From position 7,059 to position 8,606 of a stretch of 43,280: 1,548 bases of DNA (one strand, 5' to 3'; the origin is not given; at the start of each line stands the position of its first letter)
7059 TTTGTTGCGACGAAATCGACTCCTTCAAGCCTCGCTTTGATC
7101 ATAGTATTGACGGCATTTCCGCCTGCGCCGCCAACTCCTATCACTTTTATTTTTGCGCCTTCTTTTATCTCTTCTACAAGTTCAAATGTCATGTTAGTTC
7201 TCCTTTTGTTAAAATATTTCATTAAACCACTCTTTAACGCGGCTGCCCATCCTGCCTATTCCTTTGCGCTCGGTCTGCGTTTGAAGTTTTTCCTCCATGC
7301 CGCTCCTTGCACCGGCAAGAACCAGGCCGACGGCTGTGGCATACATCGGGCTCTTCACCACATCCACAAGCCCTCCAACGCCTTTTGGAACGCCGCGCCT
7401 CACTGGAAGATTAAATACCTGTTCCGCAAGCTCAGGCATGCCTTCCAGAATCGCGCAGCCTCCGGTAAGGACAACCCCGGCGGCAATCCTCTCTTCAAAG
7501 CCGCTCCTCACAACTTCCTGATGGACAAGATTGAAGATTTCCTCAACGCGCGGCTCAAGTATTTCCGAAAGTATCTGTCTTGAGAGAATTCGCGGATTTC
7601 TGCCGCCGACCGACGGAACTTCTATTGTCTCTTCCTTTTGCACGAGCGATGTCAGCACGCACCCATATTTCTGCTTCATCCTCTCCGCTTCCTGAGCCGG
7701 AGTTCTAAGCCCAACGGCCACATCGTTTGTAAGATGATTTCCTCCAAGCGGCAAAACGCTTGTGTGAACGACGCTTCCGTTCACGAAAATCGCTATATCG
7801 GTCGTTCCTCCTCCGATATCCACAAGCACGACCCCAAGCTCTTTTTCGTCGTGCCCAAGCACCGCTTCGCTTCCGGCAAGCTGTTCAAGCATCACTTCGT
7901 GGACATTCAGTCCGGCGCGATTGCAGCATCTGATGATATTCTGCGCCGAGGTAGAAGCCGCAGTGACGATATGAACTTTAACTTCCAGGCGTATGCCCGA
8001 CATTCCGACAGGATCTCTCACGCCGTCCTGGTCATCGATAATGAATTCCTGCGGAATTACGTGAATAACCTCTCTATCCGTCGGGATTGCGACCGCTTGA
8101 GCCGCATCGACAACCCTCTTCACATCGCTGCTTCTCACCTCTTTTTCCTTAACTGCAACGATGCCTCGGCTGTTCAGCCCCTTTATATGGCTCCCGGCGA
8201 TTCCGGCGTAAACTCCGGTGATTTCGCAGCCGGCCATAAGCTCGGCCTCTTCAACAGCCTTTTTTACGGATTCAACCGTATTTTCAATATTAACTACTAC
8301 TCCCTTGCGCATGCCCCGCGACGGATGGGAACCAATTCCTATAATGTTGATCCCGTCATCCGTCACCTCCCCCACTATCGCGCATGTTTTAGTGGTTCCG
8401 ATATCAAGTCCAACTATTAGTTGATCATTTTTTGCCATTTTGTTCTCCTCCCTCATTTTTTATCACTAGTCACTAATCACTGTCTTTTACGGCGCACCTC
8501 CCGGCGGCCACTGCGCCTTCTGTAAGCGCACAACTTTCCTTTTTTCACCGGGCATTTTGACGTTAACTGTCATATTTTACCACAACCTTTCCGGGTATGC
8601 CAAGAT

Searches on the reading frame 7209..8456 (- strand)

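Call 88: search_protein_families(library=pfam, proteins=[window:7209-8456:-], max_evalue=0.01)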
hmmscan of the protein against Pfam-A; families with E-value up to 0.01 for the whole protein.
window:7209-8456:- (415 aa): 8 families
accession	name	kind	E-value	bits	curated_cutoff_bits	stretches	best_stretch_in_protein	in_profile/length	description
PF14450.12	FtsA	-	1.5e-54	184.2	31.8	2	210-377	1-127/127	Cell division protein FtsA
PF02491.25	SHS2_FTSA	-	2.6e-33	114.7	25.4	1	88-165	1-79/79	SHS2 domain inserted in FTSA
PF06723.19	MreB_Mbl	-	5.5e-14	52.2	27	1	204-353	142-302/327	MreB/Mbl protein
PF11104.14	PilM_2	-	3.1e-10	40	27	1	159-263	126-236/340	Type IV pilus assembly protein PilM;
PF06277.17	EutA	-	3.1e-08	33.4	27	1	195-247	131-184/475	Ethanolamine utilisation protein EutA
PF01869.26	BcrAD_BadFG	-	0.0019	18.2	31.5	0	15-88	1-71/271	BadF/BadG/BcrA/BcrD ATPase family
PF02541.22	Ppx-GppA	-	0.0029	17.5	27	1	207-249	112-154/285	Ppx/GppA phosphatase family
PF13941.12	MutL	-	0.0039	16.4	27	0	202-234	238-271/450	MutL protein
